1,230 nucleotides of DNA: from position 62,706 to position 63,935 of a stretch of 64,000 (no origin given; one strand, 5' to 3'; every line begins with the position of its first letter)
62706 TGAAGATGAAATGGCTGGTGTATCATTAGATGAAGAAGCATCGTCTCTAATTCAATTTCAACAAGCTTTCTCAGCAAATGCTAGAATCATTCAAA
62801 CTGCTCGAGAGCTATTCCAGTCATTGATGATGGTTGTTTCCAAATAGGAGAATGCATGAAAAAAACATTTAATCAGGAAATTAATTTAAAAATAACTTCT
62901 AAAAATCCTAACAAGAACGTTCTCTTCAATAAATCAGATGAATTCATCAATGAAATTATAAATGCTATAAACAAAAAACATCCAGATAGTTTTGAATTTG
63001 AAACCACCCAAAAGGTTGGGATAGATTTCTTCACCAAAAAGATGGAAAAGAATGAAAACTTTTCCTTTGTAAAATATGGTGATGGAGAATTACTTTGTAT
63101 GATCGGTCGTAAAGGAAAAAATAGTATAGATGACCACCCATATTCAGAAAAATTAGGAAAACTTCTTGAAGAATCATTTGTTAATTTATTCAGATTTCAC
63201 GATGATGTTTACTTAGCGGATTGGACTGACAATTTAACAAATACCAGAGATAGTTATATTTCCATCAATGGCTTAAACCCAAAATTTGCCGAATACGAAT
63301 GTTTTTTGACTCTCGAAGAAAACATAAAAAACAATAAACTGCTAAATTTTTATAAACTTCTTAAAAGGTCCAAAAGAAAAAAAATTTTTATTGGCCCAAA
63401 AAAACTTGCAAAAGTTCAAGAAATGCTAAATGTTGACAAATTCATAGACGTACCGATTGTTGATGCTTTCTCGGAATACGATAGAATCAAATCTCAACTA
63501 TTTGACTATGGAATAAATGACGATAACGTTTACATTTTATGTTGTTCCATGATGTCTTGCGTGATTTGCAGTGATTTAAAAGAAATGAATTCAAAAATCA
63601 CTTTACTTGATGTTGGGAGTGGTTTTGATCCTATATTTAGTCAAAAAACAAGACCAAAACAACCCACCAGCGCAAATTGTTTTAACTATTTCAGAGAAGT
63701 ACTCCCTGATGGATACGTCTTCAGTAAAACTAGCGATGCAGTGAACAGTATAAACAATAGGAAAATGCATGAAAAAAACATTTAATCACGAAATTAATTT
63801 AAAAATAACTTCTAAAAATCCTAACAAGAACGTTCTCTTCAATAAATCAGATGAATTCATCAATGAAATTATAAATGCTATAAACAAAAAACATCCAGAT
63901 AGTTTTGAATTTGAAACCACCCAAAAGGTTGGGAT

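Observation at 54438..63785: Sigma-54-driven flgG-flgH-flgI-flgJ(N)-flgK-glycosyltransferase operon in a streamlined AT-rich alphaproteobacterial genome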

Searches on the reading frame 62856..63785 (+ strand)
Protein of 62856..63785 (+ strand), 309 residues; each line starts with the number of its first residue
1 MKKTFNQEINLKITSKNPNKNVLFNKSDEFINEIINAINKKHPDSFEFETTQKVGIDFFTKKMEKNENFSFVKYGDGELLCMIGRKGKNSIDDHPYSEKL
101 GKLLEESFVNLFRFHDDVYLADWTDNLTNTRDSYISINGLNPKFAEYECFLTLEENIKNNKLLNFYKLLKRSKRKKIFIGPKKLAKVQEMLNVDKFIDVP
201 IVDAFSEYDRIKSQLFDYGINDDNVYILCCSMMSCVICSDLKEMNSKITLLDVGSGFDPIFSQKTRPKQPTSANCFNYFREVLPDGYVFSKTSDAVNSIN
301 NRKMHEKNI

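Call 6: search_protein_families(library=pfam, proteins=[window:62856-63785:+], max_evalue=0.01)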
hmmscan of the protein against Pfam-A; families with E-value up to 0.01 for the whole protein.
window:62856-63785:+ (309 aa): 2 families
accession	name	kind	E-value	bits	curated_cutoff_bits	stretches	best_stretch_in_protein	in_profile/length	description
PF22882.2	GT-D-like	-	0.00012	21.9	27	0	157-258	109-208/210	GT-D fold-like domain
PF00308.24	Bac_DnaA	-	0.0063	17.2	23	0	7-51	52-96/162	Bacterial DnaA ATPAse domain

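Call 7: search_protein_families(library=ncbifam, proteins=[window:62856-63785:+], max_evalue=0.01)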
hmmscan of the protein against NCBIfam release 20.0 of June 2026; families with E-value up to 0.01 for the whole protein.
window:62856-63785:+ (309 aa): 3 families
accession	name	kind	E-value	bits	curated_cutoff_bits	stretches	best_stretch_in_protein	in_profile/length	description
NF040628.1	GT-D_rel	domain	0.00013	21.7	75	0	165-262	122-219/223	GT-D fold domain-containing glycosyltransferase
TIGR03728.1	glyco_access_1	hypoth_equivalog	0.00027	20.5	290.75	0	65-166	12-111/265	SP_1767 family glycosyltransferase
TIGR00362.1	DnaA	equivalog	0.0029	16.7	343.9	1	9-47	157-195/437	chromosomal replication initiator protein DnaA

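Call 12: find_encoding_contigs(protein=window:62856-63785:+, flank=10000, max_places=4)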
Protein window:62856-63785:+ (309 aa): 2 contigs read that carry it; 1 place shown.
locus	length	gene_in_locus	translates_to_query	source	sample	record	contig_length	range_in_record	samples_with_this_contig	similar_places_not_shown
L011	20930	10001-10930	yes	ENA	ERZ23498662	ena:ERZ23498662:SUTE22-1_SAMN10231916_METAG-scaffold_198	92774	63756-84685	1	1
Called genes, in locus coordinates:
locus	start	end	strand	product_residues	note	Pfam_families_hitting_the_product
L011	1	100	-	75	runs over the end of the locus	-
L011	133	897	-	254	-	PF01758:SBF, PF13593:SBF_like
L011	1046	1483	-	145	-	PF00210:Ferritin, PF02915:Rubrerythrin (faint)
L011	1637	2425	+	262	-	PF00460:Flg_bb_rod, PF22692:LlgE_F_G_D1, PF06429:Flg_bbr_C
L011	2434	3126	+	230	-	PF02107:FlgH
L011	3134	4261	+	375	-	PF02119:FlgI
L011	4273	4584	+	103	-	PF10135:Rod-binding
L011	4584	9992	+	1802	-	PF00460:Flg_bb_rod (weak), PF22638:FlgK_D1, PF06429:Flg_bbr_C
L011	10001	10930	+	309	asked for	-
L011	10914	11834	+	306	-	-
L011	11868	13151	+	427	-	PF00669:Flagellin_N, PF00700:Flagellin_C (weak)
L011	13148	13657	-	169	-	-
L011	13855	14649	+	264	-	PF00669:Flagellin_N, PF00700:Flagellin_C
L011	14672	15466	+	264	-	PF00669:Flagellin_N, PF00700:Flagellin_C (weak)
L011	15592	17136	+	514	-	PF00669:Flagellin_N, PF07196:Flagellin_IN (faint), PF00700:Flagellin_C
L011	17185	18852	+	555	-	PF02465:FliD_N, PF07195:FliD_C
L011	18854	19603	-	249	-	-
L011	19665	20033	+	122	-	PF02561:FliS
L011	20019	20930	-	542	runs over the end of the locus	PF07719:TPR_2 (faint), PF13432:TPR_16 (faint), PF13424:TPR_12 (faint), PF13181:TPR_8 (faint), PF13414:TPR_11 (faint), PF13428:TPR_14 (faint), PF14559:TPR_19 (faint), PF00515:TPR_1 (weak), +2 more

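Call 38: search_protein_families(library=pfam, proteins=[L011:13148-13657:-, L011:18854-19603:-, L011:10914-11834:+], max_evalue=0.01)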
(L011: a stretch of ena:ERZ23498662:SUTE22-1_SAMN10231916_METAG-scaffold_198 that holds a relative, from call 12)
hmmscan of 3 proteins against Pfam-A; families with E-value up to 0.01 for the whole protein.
L011:13148-13657:- (169 aa): 0 families

L011:18854-19603:- (249 aa): 0 families

L011:10914-11834:+ (306 aa): 2 families
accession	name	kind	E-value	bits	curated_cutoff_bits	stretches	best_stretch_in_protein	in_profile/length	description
PF22882.2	GT-D-like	-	0.00012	21.9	27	0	157-258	109-208/210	GT-D fold-like domain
PF00308.24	Bac_DnaA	-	0.0051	17.5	23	0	7-51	52-96/162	Bacterial DnaA ATPAse domain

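Call 50: find_homologous_proteins(query=L011:20019-20930:-, max_evalue=1e-10)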
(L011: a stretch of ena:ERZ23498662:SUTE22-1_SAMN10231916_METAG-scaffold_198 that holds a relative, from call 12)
Query L011:20019-20930:- (303 aa): 27 proteins with E <= 1e-10 among 1060 candidates.
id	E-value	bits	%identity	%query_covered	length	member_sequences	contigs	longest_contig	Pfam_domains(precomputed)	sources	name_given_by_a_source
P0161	4.8e-134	465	64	99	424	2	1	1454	PF14559.13,PF13431.13,PF00515.35,PF13424.13,PF13428.13,PF13181.13,PF07719.24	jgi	-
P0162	7.0e-107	375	55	100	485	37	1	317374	PF14559.13,PF13431.13,PF13414.13,PF00515.35,PF13424.13,PF21033.5,PF13428.13,PF13181.13,PF07719.24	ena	-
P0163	4.4e-104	366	56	99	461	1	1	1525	PF14559.13,PF13431.13,PF00515.35,PF13424.13,PF13428.13,PF13181.13,PF07719.24,PF13174.13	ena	-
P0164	1.3e-73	266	62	65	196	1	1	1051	-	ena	-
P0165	5.2e-72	261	44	98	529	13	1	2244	PF14559.13,PF23914.2,PF00515.35,PF13428.13,PF07719.24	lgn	-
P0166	1.1e-68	250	58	65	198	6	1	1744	-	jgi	-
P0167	1.7e-63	233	55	65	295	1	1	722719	PF00515.35,PF13424.13,PF13181.13,PF07719.24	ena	-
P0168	2.2e-61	226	62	51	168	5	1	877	-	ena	-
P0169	8.2e-59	217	54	62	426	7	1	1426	PF13431.13,PF23914.2,PF13414.13,PF13428.13,PF14559.13,PF24575.2,PF00515.35,PF12895.14,PF13424.13,PF21033.5,PF13432.13,PF13181.13,PF07719.24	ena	-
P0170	7.2e-58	214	51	66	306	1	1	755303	PF00515.35,PF13424.13,PF13181.13,PF07719.24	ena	-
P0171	3.6e-53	199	36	99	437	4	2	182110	PF14559.13,PF13431.13,PF00515.35,PF13424.13,PF13181.13,PF07719.24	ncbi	-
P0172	8.3e-44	168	57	47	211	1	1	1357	PF00515.35,PF13181.13,PF07719.24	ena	-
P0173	1.3e-36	145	51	52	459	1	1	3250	PF14559.13,PF13431.13,PF03167.26,PF00515.35,PF13424.13,PF13428.13,PF13181.13,PF07719.24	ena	-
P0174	1.7e-34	138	32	83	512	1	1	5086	PF13431.13,PF23914.2,PF13414.13,PF13176.13,PF13428.13,PF25064.2,PF13374.13,PF14559.13,PF24575.2,PF00515.35,PF12895.14,PF13424.13,PF21033.5,PF13432.13,PF13429.13,PF13181.13,PF01075.24,PF07719.24,PF13174.13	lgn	-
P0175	1.1e-32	132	32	99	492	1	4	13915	PF13431.13,PF23914.2,PF13414.13,PF13176.13,PF13428.13,PF14559.13,PF00515.35,PF12895.14,PF13424.13,PF13432.13,PF13181.13,PF07719.24,PF13174.13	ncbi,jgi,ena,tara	tara:strand:+ start:948 stop:2426 length:1479 start_codon:yes stop_codon:yes gene_type:complete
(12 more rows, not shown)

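Call 51: find_encoding_contigs(protein=P0162, flank=10000, max_places=2)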
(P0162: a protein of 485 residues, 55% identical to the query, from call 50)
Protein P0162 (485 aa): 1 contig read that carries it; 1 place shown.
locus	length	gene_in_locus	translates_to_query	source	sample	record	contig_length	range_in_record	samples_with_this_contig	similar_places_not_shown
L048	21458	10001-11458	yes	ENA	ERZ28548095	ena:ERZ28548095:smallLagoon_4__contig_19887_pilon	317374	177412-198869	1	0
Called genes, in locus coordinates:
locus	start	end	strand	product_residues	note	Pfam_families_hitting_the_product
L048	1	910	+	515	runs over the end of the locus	PF00117:GATase, PF07722:Peptidase_C26, PF02540:NAD_synthase (weak), PF00958:GMP_synt_C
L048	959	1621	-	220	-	-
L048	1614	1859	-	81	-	-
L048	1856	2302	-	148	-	-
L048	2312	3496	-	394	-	PF04932:Wzy_C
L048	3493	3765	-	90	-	-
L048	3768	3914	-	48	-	-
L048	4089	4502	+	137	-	PF01894:YjbQ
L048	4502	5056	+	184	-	PF00578:AhpC-TSA, PF08534:Redoxin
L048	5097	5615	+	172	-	PF00300:His_Phos_1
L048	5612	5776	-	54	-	-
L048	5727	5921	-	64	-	-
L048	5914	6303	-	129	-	PF02561:FliS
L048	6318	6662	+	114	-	-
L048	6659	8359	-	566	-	PF00654:Voltage_CLC, PF00571:CBS (faint)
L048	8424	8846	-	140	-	PF02561:FliS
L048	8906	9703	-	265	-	PF00669:Flagellin_N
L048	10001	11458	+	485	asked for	PF13181:TPR_8 (faint), PF13414:TPR_11 (faint), PF13428:TPR_14 (faint), PF14559:TPR_19 (faint), PF21033:RMD1-3 (faint), PF00515:TPR_1 (weak), PF07719:TPR_2 (weak), PF13424:TPR_12 (weak), +1 more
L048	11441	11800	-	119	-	PF02561:FliS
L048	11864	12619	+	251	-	-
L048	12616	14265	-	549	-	PF02465:FliD_N, PF07195:FliD_C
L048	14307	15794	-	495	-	PF00669:Flagellin_N, PF07196:Flagellin_IN (weak), PF00700:Flagellin_C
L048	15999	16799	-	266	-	PF00669:Flagellin_N, PF00700:Flagellin_C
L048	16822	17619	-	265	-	PF00669:Flagellin_N, PF00700:Flagellin_C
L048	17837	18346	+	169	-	-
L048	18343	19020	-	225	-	PF00700:Flagellin_C (weak)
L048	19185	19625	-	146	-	PF00669:Flagellin_N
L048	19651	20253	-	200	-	-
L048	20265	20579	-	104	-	-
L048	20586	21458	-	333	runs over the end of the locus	PF06429:Flg_bbr_C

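Call 54: find_homologous_proteins(query=window:62856-63785:+, max_evalue=0.001)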
Query window:62856-63785:+ (309 aa): 101 proteins with E <= 0.001 among 900 candidates.
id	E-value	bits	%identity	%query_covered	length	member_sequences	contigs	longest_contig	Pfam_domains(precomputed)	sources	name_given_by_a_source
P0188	1.5e-195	667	96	100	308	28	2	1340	-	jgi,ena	-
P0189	9.6e-162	556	81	96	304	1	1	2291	-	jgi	jgi:hypothetical protein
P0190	1.3e-127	444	64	97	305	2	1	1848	-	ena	-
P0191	2.5e-125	436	62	95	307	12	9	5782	-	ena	-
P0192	5.7e-125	435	62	95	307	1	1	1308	-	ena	-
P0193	5.9e-125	435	62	95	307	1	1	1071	-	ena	-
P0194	8.1e-125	434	62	95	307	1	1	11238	-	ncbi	-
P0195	8.3e-125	434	62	95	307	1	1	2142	-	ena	-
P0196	1.5e-124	433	62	95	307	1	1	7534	-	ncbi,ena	-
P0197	2.1e-124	433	62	95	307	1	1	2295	-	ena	-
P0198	2.3e-124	433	61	95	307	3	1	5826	-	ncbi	-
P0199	1.1e-123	431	62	95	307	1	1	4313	-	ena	-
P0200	1.5e-123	430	61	95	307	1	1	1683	-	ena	-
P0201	1.9e-123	430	62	95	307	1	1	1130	-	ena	-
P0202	2.0e-123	430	62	95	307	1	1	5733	-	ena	-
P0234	1.5e-117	410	59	96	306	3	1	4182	PF22882.3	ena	-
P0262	2.3e-96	341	53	97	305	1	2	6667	PF08759.18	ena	-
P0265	6.6e-96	339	51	98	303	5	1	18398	PF08759.18,PF22882.3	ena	-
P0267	9.6e-96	339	52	97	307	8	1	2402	PF08759.18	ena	-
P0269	3.8e-95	337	54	97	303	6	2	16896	PF08759.18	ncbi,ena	-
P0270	7.2e-94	333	53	96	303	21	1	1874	PF08759.18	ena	-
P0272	6.0e-92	326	50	98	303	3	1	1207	PF08759.18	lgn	-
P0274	3.0e-89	318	51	96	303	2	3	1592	PF08759.18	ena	-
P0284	5.3e-42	162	40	74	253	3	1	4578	PF08759.18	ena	-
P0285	4.9e-41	159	39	74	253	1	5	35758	PF08759.18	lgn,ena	-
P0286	1.2e-39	155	39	74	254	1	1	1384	PF08759.18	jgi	-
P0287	7.8e-38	149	38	74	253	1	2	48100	PF08759.18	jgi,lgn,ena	-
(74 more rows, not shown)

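Call 61: search_solved_structures(query=A1, max_evalue=10, show_alignments=2)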
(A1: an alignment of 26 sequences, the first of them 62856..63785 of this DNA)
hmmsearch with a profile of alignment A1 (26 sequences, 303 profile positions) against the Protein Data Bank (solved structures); distinct sequences matched with E-value up to 10: 3.
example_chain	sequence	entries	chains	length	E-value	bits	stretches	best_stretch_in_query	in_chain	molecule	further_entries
4pfx_A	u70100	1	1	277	5.2e-07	32.3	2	62-130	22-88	Putative glycosyltransferase (GalT1)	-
4phr_A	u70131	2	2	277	5.2e-07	32.3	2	62-130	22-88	Putative glycosyltransferase (GalT1)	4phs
5v4a_A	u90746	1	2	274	0.0028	20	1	195-251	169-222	GLYCOSYLTRANSFERASE (DUF1792)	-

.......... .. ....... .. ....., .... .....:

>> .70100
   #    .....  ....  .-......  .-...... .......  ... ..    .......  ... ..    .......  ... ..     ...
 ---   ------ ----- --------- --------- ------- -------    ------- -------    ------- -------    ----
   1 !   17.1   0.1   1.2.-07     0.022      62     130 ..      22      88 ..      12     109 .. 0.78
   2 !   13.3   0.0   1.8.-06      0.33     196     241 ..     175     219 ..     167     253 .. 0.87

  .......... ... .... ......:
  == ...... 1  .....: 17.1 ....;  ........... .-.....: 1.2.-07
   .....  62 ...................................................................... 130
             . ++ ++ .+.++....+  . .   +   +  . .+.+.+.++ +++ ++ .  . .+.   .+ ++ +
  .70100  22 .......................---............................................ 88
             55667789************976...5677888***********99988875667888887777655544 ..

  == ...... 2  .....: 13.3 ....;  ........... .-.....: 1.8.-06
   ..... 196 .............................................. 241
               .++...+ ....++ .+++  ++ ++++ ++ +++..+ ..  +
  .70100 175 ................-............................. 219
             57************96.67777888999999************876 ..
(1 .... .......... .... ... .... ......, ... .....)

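Call 63: predict_structure(alignment_id=A1)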
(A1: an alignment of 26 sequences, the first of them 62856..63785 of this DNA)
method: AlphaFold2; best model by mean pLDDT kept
length: 309 residues; sequences in the alignment: 26
mean_pLDDT: 91.3   pTM: 0.88
mean pLDDT of the five models: 91.3, 90.2, 89.4, 89.3, 87.8
residues with pLDDT >= 90: 229; 70-90: 69; 50-70: 8; < 50: 3
segments of 3 or more residues with pLDDT < 50: none
pLDDT, mean of each block of 10 residues (from residue 1): 77 84 87 95 93 94 97 94 88 88 98 97 89 93 94 94 98 98 95 97 94 96 97 96 98 93 83 92 88 80 60
secondary structure, 60 per line:
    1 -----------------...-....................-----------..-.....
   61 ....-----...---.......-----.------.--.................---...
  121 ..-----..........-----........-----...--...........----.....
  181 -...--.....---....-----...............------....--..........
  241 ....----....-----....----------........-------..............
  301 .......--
elements in order: H22-41 H56-64 E70-72 H76-82 H98-114 E118-122 H128-137 E143-146 H147-150 H161-171 E176-180 H187-191 E195-198 H204-218 E225-228 H231-244 E249-252 H258-261 H272-279 H287-307
